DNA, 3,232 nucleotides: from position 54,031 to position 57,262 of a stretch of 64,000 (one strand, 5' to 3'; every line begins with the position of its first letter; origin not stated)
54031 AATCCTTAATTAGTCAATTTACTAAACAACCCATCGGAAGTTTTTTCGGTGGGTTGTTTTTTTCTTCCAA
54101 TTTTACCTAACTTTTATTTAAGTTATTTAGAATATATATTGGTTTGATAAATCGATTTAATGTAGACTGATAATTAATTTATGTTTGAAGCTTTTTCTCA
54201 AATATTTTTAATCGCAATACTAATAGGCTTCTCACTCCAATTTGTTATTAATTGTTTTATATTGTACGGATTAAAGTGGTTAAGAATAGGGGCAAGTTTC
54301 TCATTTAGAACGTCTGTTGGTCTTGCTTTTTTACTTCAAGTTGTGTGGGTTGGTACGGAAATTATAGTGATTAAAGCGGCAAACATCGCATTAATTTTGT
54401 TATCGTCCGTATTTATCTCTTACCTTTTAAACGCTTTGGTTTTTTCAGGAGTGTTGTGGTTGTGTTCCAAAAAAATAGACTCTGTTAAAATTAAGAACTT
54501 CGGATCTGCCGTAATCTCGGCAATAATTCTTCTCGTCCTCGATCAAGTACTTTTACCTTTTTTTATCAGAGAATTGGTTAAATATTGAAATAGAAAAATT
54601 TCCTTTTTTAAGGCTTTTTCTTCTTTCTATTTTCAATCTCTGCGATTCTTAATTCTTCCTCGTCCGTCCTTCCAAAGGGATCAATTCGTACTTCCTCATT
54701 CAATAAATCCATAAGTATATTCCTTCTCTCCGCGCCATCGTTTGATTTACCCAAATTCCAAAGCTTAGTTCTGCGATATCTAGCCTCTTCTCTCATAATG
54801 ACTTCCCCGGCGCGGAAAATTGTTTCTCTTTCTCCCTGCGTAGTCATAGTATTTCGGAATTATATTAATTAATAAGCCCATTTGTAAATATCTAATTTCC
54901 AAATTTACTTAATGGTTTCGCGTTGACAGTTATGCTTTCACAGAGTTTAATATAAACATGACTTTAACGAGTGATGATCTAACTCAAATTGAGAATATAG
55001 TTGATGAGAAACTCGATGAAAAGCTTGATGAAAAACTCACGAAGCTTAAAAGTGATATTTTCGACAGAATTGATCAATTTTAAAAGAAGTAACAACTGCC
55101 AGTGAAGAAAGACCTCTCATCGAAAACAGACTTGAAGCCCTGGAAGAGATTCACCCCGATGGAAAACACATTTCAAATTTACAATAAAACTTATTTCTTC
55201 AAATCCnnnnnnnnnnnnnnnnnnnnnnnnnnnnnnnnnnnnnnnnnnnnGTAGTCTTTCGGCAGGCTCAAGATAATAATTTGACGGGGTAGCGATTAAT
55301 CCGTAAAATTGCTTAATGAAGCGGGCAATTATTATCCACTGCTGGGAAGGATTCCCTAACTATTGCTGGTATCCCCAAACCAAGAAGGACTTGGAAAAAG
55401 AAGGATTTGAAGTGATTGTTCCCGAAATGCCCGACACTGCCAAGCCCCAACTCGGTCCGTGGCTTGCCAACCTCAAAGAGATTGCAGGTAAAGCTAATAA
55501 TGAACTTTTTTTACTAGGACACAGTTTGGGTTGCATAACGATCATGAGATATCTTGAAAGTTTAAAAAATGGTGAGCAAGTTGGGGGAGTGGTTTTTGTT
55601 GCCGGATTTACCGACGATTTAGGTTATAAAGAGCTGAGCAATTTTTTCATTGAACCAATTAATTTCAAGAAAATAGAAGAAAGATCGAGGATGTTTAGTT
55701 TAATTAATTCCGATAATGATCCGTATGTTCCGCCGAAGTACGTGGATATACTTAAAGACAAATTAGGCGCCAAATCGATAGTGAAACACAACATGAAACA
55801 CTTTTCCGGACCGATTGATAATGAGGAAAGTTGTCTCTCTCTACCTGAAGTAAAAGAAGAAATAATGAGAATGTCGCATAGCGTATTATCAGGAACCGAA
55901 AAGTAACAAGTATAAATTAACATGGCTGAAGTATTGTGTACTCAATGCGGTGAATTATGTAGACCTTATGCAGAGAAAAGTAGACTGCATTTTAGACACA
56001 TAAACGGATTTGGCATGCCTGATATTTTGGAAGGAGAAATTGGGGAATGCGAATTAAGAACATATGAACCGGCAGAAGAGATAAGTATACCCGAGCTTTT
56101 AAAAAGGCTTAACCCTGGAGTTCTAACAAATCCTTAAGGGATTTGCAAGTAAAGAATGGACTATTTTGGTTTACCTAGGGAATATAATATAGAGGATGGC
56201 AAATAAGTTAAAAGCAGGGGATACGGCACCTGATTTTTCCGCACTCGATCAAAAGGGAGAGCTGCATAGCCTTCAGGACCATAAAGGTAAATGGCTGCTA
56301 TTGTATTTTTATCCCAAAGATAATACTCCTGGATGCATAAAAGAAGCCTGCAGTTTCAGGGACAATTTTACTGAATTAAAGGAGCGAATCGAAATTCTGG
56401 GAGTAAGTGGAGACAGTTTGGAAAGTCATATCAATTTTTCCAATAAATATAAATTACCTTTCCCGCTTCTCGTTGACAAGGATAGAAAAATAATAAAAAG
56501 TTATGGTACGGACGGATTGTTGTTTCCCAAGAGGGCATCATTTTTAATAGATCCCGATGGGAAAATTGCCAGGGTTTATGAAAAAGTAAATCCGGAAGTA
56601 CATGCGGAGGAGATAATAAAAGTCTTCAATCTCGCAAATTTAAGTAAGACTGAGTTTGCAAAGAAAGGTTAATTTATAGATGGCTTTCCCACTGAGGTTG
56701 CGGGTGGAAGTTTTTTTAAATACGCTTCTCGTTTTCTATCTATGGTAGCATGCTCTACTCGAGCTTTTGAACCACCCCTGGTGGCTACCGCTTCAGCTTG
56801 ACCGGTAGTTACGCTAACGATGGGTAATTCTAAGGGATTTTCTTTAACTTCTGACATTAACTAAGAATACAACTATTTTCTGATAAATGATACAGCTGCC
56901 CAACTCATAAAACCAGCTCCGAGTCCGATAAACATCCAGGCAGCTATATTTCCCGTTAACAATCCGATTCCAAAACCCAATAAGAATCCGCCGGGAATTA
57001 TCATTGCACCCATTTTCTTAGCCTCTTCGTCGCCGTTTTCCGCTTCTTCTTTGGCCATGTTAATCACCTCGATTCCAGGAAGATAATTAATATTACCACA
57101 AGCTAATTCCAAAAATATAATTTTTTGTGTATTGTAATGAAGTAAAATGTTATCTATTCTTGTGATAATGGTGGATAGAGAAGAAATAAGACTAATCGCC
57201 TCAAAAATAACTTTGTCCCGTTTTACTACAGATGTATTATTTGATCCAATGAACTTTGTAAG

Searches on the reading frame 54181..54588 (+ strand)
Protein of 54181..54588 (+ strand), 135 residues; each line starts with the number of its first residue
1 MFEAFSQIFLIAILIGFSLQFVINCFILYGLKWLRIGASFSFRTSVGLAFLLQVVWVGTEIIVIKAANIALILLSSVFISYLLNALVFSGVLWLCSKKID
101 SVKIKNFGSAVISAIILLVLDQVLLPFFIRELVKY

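Call 48: search_protein_families(library=pfam, proteins=[window:54181-54588:+], max_evalue=0.01)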
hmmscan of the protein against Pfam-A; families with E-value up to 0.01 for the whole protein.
window:54181-54588:+ (135 aa): 1 family
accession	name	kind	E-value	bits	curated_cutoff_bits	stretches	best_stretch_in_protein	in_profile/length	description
PF04020.18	Phage_holin_4_2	-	0.00044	21.2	28.8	1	80-129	2-51/105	Mycobacterial 4 TMS phage holin, superfamily IV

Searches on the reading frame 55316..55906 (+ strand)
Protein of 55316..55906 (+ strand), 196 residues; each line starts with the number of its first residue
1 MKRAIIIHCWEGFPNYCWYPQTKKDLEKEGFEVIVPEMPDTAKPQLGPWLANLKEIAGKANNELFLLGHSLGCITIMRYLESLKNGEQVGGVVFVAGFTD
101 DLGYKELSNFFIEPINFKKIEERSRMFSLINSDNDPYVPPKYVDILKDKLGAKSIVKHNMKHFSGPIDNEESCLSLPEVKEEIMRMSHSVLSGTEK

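Call 48: search_protein_families(library=pfam, proteins=[window:55316-55906:+], max_evalue=0.01)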
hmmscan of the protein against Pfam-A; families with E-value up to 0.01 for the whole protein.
window:55316-55906:+ (196 aa): 7 families
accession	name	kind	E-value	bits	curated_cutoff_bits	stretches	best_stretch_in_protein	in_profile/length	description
PF06821.19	Ser_hydrolase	-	1.1e-18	68.2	22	1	5-163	2-154/172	Serine hydrolase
PF12695.13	Abhydrolase_5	-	2.5e-05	24.6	27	1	19-102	15-96/164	Alpha/beta hydrolase family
PF00561.26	Abhydrolase_1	-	4.4e-05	23.7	25.8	0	63-100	70-105/245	alpha/beta hydrolase fold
PF12146.15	Hydrolase_4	-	0.00086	19.1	27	1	59-99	73-111/239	Serine aminopeptidase, S33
PF10230.15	LIDHydrolase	-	0.0011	19.3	27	0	56-97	78-118/262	Lipid-droplet associated hydrolase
PF12697.13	Abhydrolase_6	-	0.0013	19.8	26.3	1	7-104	4-100/217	Alpha/beta hydrolase family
PF08538.16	DUF1749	-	0.0017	18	24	1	56-100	97-145/299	Protein of unknown function (DUF1749)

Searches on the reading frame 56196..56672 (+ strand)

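Call 48: search_protein_families(library=pfam, proteins=[window:56196-56672:+], max_evalue=0.01)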
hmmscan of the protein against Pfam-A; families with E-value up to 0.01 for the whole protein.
window:56196-56672:+ (158 aa): 2 families
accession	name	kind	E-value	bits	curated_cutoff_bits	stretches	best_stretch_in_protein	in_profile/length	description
PF00578.27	AhpC-TSA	-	1.3e-37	128.9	26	1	8-126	2-123/124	AhpC/TSA family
PF08534.16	Redoxin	-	3.8e-20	72.6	26.6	1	6-134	1-139/148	Redoxin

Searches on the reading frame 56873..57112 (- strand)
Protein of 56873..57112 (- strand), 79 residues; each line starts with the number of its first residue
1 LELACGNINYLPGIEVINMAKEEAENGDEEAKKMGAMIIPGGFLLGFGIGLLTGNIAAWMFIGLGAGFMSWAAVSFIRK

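Call 48: search_protein_families(library=pfam, proteins=[window:56873-57112:-], max_evalue=0.01)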
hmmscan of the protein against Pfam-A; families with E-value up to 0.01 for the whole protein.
window:56873-57112:- (79 aa): 1 family
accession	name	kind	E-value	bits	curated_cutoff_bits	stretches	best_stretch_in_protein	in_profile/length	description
PF07332.16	Phage_holin_3_6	-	0.0026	18.3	28.4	1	17-73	19-71/116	Putative Actinobacterial Holin-X, holin superfamily III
